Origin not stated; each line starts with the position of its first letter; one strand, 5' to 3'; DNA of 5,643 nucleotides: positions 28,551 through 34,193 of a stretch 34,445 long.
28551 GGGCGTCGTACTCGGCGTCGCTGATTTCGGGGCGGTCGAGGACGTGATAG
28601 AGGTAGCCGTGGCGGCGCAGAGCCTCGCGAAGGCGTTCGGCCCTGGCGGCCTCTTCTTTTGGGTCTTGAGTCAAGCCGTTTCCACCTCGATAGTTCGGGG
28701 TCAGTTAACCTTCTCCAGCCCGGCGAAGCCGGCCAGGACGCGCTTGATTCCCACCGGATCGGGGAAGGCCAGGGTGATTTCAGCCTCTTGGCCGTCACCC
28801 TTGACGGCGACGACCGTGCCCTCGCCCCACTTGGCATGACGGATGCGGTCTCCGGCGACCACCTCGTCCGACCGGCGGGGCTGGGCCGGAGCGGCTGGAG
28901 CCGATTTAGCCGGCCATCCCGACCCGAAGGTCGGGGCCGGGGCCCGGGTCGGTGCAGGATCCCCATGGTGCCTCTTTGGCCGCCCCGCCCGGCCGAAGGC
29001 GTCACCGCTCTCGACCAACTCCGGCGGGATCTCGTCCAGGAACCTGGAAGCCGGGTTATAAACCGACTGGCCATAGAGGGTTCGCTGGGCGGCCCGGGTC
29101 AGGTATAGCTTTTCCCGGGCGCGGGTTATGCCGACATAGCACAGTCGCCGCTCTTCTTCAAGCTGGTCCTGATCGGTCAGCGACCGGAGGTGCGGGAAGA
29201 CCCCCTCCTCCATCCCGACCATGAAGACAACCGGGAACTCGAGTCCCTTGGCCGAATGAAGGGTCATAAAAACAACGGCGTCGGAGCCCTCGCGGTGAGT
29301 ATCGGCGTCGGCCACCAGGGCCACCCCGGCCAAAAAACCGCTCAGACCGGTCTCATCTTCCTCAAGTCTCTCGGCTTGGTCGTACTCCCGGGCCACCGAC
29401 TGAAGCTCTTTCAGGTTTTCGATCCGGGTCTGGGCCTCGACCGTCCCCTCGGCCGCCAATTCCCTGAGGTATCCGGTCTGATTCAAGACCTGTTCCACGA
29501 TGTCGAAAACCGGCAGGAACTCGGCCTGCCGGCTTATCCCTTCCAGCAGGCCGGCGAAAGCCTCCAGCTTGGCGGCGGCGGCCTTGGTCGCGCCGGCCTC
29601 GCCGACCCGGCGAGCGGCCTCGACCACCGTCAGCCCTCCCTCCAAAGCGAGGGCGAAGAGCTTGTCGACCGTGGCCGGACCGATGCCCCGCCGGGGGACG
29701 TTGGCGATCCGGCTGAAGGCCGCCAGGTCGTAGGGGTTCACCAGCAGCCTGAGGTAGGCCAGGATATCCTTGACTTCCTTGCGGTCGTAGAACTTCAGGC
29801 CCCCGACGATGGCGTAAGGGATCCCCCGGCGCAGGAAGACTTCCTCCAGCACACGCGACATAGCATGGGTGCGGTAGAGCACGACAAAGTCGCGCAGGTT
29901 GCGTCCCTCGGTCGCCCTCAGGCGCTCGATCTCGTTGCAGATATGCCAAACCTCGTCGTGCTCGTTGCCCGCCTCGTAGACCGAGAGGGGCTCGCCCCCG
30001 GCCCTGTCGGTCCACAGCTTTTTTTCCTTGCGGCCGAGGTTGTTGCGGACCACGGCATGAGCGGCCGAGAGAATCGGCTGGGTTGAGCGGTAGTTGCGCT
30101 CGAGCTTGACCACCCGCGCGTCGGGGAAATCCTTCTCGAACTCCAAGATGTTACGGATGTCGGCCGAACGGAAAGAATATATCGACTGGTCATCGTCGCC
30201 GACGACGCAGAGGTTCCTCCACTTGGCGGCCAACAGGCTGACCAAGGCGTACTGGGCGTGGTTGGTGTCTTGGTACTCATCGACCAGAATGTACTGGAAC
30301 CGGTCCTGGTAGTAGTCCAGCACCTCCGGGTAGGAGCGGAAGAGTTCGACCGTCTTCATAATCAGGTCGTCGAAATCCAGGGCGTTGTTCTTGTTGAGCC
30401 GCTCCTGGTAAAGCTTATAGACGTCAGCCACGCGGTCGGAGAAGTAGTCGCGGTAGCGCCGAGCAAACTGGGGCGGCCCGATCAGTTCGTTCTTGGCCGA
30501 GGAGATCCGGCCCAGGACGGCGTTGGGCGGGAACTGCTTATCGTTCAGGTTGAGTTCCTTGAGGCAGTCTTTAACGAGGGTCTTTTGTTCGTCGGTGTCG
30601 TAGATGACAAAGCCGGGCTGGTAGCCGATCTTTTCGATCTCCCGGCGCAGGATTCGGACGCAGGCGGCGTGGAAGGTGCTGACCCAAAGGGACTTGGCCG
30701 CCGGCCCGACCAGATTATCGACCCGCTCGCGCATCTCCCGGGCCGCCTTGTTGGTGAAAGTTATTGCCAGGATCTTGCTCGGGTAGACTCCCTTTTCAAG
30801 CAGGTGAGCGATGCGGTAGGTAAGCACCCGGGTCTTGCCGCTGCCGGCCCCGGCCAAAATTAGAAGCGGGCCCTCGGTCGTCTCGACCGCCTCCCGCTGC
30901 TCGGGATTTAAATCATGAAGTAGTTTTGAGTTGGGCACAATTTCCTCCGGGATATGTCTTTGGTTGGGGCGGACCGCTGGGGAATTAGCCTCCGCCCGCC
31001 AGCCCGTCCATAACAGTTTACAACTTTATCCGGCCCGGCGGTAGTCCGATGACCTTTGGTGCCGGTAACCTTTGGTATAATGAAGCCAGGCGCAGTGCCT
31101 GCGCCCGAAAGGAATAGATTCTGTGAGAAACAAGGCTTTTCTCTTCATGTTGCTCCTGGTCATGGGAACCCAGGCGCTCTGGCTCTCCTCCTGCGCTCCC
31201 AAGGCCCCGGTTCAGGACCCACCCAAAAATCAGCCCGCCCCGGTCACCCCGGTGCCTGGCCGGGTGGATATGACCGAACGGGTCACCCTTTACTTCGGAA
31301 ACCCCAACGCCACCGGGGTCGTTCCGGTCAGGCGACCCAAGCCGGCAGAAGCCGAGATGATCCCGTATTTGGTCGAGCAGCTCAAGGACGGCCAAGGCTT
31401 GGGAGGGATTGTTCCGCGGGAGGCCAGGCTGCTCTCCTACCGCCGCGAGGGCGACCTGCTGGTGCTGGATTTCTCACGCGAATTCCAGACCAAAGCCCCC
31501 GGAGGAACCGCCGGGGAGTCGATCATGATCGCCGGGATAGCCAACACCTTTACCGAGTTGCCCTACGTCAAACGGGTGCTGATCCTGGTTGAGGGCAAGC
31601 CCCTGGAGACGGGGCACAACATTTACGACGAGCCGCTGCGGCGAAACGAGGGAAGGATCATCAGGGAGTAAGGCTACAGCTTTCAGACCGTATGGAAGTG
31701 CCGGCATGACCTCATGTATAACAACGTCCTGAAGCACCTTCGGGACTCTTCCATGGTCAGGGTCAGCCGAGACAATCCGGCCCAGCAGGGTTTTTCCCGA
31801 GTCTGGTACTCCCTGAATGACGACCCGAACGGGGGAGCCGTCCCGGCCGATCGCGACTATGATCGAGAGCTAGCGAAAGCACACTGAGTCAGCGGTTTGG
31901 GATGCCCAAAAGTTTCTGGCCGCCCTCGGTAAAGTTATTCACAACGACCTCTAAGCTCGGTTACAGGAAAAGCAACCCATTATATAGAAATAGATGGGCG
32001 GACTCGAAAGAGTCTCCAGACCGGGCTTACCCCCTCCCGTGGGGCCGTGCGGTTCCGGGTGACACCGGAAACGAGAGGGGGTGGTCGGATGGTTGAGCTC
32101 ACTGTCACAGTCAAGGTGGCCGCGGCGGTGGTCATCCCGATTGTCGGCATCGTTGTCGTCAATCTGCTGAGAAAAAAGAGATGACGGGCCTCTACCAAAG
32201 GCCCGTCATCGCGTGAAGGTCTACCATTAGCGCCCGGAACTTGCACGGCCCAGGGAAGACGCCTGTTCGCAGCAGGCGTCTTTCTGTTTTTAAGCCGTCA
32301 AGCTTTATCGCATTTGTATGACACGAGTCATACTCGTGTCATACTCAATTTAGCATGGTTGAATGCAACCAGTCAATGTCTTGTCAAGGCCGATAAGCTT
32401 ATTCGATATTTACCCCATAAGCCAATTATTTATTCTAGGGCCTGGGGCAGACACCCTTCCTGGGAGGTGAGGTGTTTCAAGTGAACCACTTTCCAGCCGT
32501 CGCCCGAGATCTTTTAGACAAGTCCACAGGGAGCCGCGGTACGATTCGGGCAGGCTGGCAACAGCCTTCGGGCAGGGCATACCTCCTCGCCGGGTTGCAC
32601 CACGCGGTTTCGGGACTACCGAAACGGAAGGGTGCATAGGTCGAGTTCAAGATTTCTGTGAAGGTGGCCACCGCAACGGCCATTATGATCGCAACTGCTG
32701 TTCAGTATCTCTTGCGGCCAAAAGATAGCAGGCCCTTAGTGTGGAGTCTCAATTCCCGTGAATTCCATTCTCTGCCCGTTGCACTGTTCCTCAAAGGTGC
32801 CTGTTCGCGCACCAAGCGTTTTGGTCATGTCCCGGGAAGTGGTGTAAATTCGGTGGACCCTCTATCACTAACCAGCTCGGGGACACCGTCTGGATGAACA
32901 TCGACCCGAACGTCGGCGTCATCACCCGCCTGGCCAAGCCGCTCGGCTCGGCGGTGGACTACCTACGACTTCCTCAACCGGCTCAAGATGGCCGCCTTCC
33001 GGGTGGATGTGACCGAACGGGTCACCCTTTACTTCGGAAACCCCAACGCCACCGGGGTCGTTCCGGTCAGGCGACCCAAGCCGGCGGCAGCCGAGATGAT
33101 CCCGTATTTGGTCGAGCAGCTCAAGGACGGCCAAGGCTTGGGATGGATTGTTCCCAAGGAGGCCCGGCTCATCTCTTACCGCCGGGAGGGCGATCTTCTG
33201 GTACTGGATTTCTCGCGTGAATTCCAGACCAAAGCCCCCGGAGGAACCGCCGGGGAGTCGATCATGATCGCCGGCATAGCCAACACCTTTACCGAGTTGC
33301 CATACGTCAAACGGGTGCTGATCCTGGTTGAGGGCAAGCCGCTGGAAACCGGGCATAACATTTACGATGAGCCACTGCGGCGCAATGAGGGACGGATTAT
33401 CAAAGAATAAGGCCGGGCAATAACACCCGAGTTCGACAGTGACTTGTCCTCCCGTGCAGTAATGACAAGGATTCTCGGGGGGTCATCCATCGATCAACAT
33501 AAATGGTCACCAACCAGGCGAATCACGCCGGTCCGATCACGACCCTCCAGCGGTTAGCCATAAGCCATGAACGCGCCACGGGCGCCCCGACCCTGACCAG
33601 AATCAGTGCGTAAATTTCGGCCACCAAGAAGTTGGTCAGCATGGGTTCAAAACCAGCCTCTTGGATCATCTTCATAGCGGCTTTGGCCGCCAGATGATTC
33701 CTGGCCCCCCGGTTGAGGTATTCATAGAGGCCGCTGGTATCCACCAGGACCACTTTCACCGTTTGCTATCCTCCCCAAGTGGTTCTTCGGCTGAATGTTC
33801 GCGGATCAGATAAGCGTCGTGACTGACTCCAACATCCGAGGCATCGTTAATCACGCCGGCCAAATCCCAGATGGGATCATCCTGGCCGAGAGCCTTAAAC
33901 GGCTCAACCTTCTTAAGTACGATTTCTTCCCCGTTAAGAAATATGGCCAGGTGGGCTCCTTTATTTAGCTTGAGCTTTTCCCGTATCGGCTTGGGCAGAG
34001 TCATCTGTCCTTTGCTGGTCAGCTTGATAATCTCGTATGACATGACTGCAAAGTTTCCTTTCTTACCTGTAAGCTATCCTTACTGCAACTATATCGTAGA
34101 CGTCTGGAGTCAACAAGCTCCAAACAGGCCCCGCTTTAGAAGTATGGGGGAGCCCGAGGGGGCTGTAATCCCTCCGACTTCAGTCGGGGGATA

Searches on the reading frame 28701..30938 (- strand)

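Call 27: search_protein_families(library=pfam, proteins=[window:28701-30938:-], max_evalue=0.00001)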
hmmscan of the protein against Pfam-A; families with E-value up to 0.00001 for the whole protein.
window:28701-30938:- (745 aa): 7 families
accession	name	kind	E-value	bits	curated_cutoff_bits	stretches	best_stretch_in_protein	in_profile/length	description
PF00580.27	UvrD-helicase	-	1.2e-98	330.6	23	1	10-272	1-271/271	UvrD/REP helicase N-terminal domain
PF13361.12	UvrD_C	-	1e-77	262.4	25.6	1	277-616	1-348/350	UvrD-like helicase C-terminal domain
PF13245.12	AAA_19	-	3.6e-25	89.1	25.1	1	14-257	1-134/134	AAA domain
PF21196.3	PcrA_UvrD_tudor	-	2.6e-17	62.8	23.9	1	696-743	2-48/48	PcrA/UvrD tudor domain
PF13538.12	UvrD_C_2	-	1.2e-11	44.7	27.4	1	555-614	2-52/52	UvrD-like helicase C-terminal domain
PF01443.25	Viral_helicase1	-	8.6e-09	36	21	0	547-613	172-226/228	Viral superfamily 1 RNA helicase core domain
PF13604.12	AAA_30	-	2.3e-07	31.2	27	0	10-74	2-67/191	AAA domain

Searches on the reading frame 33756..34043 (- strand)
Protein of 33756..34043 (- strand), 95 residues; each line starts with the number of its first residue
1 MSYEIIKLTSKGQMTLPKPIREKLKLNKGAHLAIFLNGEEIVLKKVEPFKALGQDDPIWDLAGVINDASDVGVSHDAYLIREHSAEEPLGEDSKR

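Call 27: search_protein_families(library=pfam, proteins=[window:33756-34043:-], max_evalue=0.00001)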
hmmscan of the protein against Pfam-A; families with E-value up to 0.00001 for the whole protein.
window:33756-34043:- (95 aa): 1 family
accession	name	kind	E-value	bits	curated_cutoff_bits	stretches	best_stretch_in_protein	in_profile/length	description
PF04014.23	MazE_antitoxin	-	2.4e-09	37.4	24.7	1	6-48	2-45/48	Antidote-toxin recognition MazE, bacterial antitoxin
